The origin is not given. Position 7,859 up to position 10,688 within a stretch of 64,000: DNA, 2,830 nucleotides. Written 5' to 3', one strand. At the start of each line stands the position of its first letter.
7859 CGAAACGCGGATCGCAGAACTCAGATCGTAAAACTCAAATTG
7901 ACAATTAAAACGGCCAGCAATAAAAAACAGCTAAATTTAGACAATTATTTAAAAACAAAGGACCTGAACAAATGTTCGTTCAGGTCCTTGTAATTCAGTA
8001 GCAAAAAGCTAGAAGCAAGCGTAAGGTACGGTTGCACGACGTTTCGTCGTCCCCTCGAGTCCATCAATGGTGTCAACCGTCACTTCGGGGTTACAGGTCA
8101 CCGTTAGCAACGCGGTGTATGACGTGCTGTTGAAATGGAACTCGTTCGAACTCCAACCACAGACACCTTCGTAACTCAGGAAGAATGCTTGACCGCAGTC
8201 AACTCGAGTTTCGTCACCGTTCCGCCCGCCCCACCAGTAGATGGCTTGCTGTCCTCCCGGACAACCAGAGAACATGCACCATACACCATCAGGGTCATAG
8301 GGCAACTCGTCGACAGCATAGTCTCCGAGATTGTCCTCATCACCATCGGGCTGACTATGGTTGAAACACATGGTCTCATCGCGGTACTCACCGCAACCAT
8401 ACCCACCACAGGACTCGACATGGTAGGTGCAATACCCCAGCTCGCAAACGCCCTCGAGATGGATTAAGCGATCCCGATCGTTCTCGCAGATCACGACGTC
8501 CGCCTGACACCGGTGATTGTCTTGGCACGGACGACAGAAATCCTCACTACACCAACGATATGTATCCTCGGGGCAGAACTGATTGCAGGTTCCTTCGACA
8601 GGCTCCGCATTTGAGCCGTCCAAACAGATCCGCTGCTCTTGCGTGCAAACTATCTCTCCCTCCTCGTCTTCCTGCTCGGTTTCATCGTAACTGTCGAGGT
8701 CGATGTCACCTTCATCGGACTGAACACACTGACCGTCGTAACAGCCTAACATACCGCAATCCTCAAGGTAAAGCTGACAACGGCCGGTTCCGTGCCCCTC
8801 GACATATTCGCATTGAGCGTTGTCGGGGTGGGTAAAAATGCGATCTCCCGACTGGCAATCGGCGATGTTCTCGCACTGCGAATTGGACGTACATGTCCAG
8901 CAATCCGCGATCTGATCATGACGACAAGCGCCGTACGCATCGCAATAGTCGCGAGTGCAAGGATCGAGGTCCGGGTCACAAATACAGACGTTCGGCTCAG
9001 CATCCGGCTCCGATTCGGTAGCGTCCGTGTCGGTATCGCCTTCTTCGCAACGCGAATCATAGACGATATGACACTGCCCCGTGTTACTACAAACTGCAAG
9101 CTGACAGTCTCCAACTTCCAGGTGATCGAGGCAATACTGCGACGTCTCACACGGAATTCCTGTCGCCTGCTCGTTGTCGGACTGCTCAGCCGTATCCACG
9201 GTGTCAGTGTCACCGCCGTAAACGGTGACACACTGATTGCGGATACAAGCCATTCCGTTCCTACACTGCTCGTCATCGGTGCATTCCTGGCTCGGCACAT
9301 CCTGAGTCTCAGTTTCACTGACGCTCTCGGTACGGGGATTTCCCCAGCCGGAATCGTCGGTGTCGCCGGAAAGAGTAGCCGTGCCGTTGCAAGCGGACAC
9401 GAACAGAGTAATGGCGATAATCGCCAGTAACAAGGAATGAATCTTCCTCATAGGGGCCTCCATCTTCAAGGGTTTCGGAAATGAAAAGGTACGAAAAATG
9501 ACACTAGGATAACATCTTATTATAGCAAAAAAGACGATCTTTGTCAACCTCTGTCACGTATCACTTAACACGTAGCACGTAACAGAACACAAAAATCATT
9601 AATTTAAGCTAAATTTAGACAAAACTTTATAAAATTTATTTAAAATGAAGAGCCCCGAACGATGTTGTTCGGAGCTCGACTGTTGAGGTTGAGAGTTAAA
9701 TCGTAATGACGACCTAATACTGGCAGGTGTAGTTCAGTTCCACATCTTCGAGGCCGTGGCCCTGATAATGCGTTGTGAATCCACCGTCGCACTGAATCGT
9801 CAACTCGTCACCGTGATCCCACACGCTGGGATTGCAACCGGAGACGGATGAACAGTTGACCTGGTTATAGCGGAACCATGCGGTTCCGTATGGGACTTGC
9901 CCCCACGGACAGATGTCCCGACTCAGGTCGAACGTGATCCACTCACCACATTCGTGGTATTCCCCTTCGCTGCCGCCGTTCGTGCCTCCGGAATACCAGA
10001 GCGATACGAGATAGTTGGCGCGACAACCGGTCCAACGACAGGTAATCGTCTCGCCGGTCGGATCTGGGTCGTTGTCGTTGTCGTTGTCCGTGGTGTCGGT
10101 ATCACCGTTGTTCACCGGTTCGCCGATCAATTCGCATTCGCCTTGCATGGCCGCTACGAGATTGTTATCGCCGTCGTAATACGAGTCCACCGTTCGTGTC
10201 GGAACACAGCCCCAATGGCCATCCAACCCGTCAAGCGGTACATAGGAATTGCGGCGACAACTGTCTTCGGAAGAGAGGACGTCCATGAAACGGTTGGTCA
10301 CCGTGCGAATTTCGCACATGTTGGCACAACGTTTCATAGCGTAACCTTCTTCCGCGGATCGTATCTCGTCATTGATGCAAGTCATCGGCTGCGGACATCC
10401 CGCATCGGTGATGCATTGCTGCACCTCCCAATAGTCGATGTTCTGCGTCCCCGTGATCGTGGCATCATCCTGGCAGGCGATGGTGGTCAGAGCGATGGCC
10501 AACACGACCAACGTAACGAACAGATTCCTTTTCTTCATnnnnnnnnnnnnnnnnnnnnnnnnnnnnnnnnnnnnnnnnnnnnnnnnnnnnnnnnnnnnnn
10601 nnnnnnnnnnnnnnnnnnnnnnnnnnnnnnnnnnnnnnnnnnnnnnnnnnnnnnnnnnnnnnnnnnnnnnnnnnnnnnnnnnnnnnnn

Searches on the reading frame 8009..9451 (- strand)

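Call 12: search_protein_families(library=pfam, proteins=[window:8009-9451:-], max_evalue=0.01)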
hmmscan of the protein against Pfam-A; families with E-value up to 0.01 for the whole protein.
window:8009-9451:- (480 aa): 1 family
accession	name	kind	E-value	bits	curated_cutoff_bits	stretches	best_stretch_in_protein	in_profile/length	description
PF01683.23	EB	-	0.0062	17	24.3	1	50-74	15-39/52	EB module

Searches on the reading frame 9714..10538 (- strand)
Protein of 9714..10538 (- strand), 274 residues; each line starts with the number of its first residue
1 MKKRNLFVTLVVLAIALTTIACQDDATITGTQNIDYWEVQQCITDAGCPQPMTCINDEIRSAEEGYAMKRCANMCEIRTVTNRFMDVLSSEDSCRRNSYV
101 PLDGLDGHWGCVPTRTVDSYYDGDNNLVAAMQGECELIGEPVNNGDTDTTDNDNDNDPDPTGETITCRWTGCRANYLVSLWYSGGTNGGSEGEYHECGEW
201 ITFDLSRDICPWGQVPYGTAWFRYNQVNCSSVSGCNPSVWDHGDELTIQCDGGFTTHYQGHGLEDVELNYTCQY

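Call 12: search_protein_families(library=pfam, proteins=[window:9714-10538:-], max_evalue=0.01)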
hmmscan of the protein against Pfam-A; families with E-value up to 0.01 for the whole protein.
window:9714-10538:- (274 aa): 0 families

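Call 50: find_homologous_proteins(query=window:9714-10538:-, max_evalue=0.001)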
Query window:9714-10538:- (274 aa): 1 proteins with E <= 0.001 among 251 candidates.
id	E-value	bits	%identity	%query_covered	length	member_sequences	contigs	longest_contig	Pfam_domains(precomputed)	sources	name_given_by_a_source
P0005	5.0e-193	658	100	100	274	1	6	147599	-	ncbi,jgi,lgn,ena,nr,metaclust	ncbi:hypothetical protein HN958_03880 [Candidatus Falkowbacteria bacterium]|jgi:hypothetical protein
